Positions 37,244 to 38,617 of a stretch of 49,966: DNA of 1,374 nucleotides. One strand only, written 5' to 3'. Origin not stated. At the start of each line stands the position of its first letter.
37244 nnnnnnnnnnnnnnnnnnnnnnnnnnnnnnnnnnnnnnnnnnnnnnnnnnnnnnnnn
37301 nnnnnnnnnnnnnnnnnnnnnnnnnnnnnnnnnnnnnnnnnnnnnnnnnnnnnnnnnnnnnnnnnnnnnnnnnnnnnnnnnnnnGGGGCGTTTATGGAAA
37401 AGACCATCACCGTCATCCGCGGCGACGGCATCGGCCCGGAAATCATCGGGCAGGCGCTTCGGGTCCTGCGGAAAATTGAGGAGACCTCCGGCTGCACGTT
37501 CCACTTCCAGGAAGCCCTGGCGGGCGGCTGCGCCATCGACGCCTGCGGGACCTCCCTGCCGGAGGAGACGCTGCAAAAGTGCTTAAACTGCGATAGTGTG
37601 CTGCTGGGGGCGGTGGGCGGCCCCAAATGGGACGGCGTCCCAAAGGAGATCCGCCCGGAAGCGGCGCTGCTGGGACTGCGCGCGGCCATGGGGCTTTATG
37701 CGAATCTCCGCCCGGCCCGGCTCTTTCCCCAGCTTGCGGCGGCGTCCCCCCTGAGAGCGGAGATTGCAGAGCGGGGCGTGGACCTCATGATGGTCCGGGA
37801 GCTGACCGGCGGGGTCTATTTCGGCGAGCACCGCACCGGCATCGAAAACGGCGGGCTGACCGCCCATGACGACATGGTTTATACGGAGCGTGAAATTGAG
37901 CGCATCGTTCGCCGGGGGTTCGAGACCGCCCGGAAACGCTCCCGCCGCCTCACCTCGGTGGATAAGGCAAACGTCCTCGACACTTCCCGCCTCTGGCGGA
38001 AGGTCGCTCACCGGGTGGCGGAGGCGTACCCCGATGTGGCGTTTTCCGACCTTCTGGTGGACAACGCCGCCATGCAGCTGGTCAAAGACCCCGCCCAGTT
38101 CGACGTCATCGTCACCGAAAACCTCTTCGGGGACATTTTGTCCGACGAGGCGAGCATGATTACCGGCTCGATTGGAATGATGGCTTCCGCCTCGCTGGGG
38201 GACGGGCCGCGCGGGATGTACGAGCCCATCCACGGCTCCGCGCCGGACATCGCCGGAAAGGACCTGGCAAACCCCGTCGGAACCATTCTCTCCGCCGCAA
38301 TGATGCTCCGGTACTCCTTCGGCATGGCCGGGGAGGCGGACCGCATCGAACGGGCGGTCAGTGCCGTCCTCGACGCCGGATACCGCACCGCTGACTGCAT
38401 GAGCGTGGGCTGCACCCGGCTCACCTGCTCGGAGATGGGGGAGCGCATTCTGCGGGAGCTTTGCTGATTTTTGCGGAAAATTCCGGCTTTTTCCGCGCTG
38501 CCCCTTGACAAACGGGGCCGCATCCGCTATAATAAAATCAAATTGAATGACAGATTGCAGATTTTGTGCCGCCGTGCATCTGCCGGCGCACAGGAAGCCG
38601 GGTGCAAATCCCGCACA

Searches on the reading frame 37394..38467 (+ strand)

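Call 5: search_protein_families(library=pfam, proteins=[window:37394-38467:+])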
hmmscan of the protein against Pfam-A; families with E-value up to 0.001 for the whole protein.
window:37394-38467:+ (357 aa): 1 family
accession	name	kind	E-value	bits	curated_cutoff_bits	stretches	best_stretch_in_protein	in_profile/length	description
PF00180.25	Iso_dh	-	3.6e-136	454.4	27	1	4-352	1-348/348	Isocitrate/isopropylmalate dehydrogenase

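Call 44: search_protein_families(library=ncbifam, proteins=[window:37394-38467:+], max_evalue=0.00001)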
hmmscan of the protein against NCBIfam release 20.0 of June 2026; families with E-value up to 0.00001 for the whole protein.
window:37394-38467:+ (357 aa): 16 families
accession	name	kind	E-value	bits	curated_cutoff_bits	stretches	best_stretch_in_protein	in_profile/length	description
TIGR00169.1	leuB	equivalog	1.1e-146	488.3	353.2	1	5-352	2-349/349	3-isopropylmalate dehydrogenase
TIGR02088.1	LEU3_arch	subfamily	1.2e-84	284.4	409.8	1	5-351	1-322/324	isopropylmalate/isohomocitrate dehydrogenases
NF002898.0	PRK03437.1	equivalog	4.4e-83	279.4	393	1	4-355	6-344/347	3-isopropylmalate dehydrogenase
NF040619.1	AksF_Meth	equivalog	1.6e-79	267.5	500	1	4-335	3-330/343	homoisocitrate dehydrogenase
NF040626.1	AksF2_Meth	equivalog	1.4e-75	254.6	540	1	4-354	3-328/333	homoisocitrate dehydrogenase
NF006529.0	PRK08997.1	equivalog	2.3e-75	253.6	510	1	1-336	2-318/335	isocitrate dehydrogenase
TIGR02089.1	TTC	equivalog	1.8e-69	234.4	470.4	1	4-337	5-337/352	tartrate dehydrogenase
NF006048.0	PRK08194.1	equivalog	1.2e-65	221.9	501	1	4-355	5-348/352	tartrate dehydrogenase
NF006673.0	PRK09222.1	equivalog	4.5e-62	210.6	509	1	2-348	4-333/482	NADP-dependent isocitrate dehydrogenase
NF040855.1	iso_homocit_dh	equivalog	3.9e-59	200.6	680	1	5-339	4-306/345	isocitrate--homoisocitrate dehydrogenase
TIGR02924.1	ICDH_alpha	equivalog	5.2e-52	177.5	561.35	1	4-337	2-316/473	isocitrate dehydrogenase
TIGR00175.1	mito_nad_idh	equivalog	2.9e-49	168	432.4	1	3-354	4-332/334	isocitrate dehydrogenase (NAD(+))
NF005036.0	PRK06451.1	equivalog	4.5e-37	127.8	484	2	215-352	268-404/412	NADP-dependent isocitrate dehydrogenase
TIGR00183.1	prok_nadp_idh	equivalog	2.6e-34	118.8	567.3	2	193-356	256-416/417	isocitrate dehydrogenase (NADP(+))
NF005425.0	PRK07006.1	equivalog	3.9e-31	108.2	490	2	198-355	260-415/416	NADP-dependent isocitrate dehydrogenase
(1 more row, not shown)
